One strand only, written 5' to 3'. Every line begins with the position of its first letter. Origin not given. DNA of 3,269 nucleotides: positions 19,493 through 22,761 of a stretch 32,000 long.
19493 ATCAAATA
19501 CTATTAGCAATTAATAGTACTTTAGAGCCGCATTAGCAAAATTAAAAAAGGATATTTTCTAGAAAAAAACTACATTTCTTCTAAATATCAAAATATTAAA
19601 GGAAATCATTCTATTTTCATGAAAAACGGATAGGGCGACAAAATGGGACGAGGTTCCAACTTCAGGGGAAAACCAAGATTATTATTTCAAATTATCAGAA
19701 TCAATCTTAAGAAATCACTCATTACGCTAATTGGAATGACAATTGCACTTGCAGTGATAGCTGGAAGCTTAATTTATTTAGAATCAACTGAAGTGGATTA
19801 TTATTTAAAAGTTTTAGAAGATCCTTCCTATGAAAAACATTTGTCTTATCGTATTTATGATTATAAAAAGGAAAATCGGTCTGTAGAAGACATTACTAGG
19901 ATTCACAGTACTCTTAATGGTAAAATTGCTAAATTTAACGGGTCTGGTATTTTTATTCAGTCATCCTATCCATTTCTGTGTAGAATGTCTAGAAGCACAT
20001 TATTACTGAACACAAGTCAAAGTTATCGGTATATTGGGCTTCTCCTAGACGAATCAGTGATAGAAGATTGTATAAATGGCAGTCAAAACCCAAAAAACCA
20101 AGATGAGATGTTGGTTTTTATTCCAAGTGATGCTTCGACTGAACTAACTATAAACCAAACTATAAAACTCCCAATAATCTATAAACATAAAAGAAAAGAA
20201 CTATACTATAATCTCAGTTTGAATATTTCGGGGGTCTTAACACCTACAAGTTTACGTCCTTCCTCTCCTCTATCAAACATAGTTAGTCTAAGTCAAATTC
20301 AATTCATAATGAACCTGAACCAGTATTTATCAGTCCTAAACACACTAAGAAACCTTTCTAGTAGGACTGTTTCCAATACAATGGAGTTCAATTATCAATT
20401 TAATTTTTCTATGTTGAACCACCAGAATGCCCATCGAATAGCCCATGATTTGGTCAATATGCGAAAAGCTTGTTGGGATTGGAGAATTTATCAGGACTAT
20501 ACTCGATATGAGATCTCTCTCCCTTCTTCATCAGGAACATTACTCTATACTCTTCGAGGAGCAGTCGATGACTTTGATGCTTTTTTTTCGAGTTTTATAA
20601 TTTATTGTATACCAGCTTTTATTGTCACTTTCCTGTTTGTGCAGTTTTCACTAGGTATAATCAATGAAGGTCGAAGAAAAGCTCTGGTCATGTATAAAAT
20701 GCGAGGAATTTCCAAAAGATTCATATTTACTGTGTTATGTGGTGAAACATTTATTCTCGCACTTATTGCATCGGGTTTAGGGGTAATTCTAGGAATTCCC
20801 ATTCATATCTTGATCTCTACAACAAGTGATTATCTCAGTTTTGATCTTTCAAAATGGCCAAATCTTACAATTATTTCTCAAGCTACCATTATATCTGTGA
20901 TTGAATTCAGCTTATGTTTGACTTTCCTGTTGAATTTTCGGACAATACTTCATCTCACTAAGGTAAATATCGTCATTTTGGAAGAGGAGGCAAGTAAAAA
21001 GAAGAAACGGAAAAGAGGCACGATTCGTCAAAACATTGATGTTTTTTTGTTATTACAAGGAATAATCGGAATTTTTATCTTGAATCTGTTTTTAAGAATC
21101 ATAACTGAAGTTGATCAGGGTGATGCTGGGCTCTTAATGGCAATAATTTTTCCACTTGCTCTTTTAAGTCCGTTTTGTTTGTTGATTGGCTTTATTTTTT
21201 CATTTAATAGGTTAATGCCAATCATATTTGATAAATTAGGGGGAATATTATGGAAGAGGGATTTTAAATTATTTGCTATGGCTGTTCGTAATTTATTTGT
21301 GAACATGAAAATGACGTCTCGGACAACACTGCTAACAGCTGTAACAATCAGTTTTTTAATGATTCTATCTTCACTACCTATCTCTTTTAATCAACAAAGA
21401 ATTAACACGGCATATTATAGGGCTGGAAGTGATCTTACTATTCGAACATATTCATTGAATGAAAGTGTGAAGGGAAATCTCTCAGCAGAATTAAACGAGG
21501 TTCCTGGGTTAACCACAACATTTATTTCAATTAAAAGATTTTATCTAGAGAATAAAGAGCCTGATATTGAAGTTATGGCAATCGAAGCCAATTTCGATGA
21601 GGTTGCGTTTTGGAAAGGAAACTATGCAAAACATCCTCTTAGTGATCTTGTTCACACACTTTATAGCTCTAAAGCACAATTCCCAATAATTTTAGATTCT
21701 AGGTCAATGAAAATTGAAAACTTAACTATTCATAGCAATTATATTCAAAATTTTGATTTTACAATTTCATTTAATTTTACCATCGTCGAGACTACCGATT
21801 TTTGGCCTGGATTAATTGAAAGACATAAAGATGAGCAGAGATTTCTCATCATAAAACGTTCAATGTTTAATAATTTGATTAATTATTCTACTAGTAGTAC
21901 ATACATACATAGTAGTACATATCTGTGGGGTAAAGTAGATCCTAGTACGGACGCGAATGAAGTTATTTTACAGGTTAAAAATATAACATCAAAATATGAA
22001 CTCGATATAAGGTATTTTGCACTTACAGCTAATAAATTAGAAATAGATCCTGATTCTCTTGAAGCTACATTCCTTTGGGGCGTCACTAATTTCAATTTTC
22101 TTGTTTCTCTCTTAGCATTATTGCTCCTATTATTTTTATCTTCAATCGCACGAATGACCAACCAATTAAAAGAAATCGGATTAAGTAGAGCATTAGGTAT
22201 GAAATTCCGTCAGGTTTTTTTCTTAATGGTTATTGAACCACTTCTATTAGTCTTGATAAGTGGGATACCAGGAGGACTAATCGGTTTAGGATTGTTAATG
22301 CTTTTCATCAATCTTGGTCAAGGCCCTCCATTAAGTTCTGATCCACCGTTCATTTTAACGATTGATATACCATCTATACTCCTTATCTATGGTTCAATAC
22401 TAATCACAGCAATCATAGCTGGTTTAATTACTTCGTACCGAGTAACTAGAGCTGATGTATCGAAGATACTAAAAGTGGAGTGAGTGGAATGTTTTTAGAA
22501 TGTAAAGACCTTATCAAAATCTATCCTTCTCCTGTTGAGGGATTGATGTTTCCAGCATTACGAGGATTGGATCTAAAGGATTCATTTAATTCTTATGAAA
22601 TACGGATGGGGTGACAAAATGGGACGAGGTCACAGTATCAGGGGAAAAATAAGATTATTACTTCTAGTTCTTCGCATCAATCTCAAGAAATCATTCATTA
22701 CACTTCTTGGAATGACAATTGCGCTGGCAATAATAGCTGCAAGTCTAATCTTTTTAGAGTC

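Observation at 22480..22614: Fossil 5' end of the ABC ATPase gene persists between the two permease paralogues as an intact ORF with mostly synonymous divergence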

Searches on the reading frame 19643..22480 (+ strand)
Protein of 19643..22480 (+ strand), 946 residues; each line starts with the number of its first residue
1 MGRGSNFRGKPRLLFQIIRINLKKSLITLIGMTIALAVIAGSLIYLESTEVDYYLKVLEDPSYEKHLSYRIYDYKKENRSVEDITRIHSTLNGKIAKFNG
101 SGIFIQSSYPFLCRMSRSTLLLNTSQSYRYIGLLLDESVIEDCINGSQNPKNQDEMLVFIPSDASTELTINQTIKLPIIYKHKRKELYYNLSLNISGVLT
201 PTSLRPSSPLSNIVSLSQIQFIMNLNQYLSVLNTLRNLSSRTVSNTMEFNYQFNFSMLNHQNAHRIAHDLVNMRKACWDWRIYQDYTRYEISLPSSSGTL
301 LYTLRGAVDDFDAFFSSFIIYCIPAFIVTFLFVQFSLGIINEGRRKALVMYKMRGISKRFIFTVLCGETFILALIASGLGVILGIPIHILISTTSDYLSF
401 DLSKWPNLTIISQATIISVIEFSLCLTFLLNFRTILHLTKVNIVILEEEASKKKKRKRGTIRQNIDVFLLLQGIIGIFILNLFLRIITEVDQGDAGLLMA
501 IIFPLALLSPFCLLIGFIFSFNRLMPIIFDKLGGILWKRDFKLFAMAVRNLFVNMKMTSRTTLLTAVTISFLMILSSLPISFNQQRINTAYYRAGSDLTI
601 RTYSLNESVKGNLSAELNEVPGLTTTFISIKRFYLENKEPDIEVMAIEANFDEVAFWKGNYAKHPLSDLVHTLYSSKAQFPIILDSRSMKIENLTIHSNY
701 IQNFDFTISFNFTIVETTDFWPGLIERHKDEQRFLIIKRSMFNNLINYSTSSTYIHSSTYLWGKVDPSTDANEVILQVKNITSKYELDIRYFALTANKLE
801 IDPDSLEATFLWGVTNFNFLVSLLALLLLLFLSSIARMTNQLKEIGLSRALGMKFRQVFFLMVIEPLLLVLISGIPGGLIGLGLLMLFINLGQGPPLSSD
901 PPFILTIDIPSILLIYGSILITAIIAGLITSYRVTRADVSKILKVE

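Call 7: search_protein_families(library=pfam, proteins=[window:19643-22480:+])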
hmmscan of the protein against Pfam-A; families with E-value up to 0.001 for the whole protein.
window:19643-22480:+ (946 aa): 1 family
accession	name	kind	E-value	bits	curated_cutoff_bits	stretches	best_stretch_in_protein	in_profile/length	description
PF02687.27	FtsX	-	1.2e-18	67.8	25.5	2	819-937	4-118/120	FtsX-like permease C-terminal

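Call 17: find_homologous_proteins(query=window:19643-22480:+, max_evalue=1e-50)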
Query window:19643-22480:+ (946 aa): 9 proteins with E <= 1e-50 among 8000 candidates.
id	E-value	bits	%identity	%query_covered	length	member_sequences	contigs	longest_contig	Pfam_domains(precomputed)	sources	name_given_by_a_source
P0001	0.0e+0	2070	100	100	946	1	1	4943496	PF02687.28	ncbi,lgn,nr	ncbi:MAG: ABC transporter permease [Candidatus Heimdallarchaeota archaeon]|nr:MAG: ABC transporter p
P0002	0.0e+0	1497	74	100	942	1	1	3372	PF02687.28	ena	-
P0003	0.0e+0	1453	74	100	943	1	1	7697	PF02687.28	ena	-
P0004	0.0e+0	1144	58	100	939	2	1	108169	PF02687.28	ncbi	ncbi:MAG: FtsX-like permease family protein [Promethearchaeota archaeon]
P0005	0.0e+0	1099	57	100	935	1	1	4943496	PF02687.28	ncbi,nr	ncbi:MAG: FtsX-like permease family protein [Candidatus Heimdallarchaeota archaeon]|nr:MAG: FtsX-lik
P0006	0.0e+0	1048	54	100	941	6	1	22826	PF02687.28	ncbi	ncbi:MAG: FtsX-like permease family protein [Candidatus Hodarchaeota archaeon]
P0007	3.4e-270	917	50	99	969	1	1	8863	PF02687.28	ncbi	-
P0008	1.4e-189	651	39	100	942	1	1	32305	PF02687.28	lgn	-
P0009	1.4e-131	459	33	98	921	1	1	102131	PF02687.28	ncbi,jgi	ncbi:MAG: FtsX-like permease family protein [Candidatus Hodarchaeales archaeon]|jgi:ABC-type antimic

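Call 18: find_encoding_contigs(protein=P0003, flank=10000)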
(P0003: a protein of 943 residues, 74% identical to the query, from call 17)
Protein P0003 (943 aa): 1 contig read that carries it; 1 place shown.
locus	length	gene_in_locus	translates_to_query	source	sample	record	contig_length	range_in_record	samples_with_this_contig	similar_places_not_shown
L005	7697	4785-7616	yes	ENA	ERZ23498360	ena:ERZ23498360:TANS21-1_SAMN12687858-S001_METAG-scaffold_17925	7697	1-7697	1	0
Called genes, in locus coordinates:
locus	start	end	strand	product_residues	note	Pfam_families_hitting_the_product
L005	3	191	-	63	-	?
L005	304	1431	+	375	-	-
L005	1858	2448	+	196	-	PF02572:CobA_CobO_BtuR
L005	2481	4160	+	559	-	PF01642:MM_CoA_mutase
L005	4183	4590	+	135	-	PF02310:B12-binding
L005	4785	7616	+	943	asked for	PF02687:FtsX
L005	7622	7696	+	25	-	?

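Call 19: find_encoding_contigs(protein=P0002, flank=10000)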
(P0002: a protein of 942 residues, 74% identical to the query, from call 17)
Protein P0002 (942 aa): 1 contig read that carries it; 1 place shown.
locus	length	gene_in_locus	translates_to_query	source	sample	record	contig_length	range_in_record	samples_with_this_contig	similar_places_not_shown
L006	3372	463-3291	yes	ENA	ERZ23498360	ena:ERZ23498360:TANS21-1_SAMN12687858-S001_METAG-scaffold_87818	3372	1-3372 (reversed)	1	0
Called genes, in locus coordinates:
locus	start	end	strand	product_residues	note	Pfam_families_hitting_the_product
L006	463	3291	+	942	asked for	PF02687:FtsX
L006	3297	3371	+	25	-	?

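Call 57: search_solved_structures(query=window:19643-22480:+, max_evalue=0.01)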
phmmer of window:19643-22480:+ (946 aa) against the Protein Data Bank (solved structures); distinct sequences matched with E-value up to 0.01: 0.
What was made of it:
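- Closest known: MacB/LolCDE/YbbAP-like. Different: The permeases are about 940 aa long and have no solved relative detectable by sequence (call 57).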

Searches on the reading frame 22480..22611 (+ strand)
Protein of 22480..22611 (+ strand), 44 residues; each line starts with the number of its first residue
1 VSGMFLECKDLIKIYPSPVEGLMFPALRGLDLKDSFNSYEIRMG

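Call 36: list_cluster_members(proteins=[P0010, window:22480-22611:+, window:22489-22611:+, window:25423-26313:+, window:25432-26313:+, P0005])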
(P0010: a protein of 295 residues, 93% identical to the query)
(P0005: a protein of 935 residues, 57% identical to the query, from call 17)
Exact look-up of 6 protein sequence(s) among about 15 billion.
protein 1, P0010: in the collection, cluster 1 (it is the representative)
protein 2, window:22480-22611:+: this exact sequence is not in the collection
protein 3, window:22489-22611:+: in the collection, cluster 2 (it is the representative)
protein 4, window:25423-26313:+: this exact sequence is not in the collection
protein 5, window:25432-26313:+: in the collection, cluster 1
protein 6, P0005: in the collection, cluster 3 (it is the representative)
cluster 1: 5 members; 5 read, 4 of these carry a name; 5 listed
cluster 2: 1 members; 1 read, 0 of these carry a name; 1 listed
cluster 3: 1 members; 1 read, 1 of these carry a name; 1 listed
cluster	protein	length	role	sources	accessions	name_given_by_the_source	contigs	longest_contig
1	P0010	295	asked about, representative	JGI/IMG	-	ABC-type lipoprotein export system ATPase subunit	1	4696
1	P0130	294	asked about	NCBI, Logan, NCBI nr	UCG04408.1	MAG: ABC transporter ATP-binding protein [Candidatus Heimdallarchaeota archaeon]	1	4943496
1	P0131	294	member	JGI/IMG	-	lipoprotein-releasing system ATP-binding protein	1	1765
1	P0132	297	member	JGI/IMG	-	lipoprotein-releasing system ATP-binding protein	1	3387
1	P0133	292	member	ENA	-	-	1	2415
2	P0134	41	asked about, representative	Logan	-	-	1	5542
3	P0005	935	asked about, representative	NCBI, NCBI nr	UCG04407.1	MAG: FtsX-like permease family protein [Candidatus Heimdallarchaeota archaeon]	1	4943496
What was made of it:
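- On Conserved small ORF or micro-protein: The 90% cluster has one member (call 36).
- The 41-aa protein sits in a 90% cluster of one (call 36).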

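Call 37: find_encoding_contigs(protein=window:22489-22611:+, flank=10000)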
Protein window:22489-22611:+ (41 aa): 1 contig read that carries it; 1 place shown.
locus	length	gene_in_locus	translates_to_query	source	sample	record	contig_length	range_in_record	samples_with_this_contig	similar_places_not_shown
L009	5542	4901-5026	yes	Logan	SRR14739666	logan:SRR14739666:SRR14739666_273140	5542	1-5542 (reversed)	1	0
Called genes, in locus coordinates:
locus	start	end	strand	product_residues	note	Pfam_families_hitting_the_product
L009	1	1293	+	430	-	?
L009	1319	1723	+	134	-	PF02310:B12-binding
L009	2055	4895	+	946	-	PF02687:FtsX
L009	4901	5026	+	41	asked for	-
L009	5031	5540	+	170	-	?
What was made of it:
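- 22480..22614 (+): Mini-ORF: 44 codons from the GTG, or 41 codons from the ATG at 22489. The last 11 codons read into the leader copy. The stop TGA lies inside the GGTGA motif. The 41-aa version is called as a gene only in the Logan contig L009 (calls 36, 37).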

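Call 60: search_protein_representatives(protein=window:22489-22611:+)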
Query: 41 residues. Proteins with E-value up to 0.001 (for the whole library): 4; up to 1e-10: 1; up to 1e-30: 0. The best 4 are listed.
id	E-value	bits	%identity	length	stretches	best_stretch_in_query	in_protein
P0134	2.3e-20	85.6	100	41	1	1-41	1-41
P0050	2.2e-06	42.7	79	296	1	1-29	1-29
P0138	2.2e-06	42.7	80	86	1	1-30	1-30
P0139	1.3e-04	37.4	46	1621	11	4-28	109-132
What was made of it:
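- No homologous mini-ORF exists among 15 billion proteins (calls 36, 60).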

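Call 62: find_encoding_contigs(protein=P0138, flank=8000)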
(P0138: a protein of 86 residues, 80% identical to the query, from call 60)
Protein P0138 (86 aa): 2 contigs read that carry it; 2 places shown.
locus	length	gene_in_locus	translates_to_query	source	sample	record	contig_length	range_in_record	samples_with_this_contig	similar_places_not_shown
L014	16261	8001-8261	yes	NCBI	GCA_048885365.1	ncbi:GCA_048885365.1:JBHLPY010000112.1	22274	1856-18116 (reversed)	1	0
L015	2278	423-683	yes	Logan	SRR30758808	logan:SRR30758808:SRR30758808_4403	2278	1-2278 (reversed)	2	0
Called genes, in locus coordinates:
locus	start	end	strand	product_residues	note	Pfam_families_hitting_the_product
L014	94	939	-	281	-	PF25084:LbH_EIF2B (faint), PF25087:GMPPB_C (weak), PF14602:Hexapep_2 (faint), PF00132:Hexapep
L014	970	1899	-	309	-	PF00291:PALP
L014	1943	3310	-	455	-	PF03313:SDH_alpha, PF03972:MmgE_PrpD_N (weak)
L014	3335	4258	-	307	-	-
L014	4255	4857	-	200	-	PF00583:Acetyltransf_1, PF13508:Acetyltransf_7, PF13527:Acetyltransf_9 (weak), PF13302:Acetyltransf_3 (weak), PF13673:Acetyltransf_10, PF08445:FR47 (faint)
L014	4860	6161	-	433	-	PF00501:AMP-binding, PF14535:AMP-binding_C_2 (weak)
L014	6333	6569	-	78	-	PF01206:TusA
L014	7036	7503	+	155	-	PF01022:HTH_5 (weak), PF12840:HTH_20 (weak)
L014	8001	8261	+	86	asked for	-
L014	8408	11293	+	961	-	PF02687:FtsX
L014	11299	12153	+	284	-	PF00005:ABC_tran, PF13481:AAA_25 (faint), PF13304:AAA_21 (faint), PF02463:SMC_N (weak)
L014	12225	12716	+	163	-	-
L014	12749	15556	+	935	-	PF02687:FtsX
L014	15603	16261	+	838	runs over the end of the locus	PF02687:FtsX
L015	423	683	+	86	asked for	-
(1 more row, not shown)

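Call 64: search_protein_families(library=pfam, proteins=[window:22489-22611:+], max_evalue=1)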
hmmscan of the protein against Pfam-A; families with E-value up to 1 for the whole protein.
window:22489-22611:+ (41 aa): 0 families
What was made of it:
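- On ABC transporter nucleotide-binding domain (the fossil as a functional ATPase): The 41-mer has no Pfam match (call 64).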
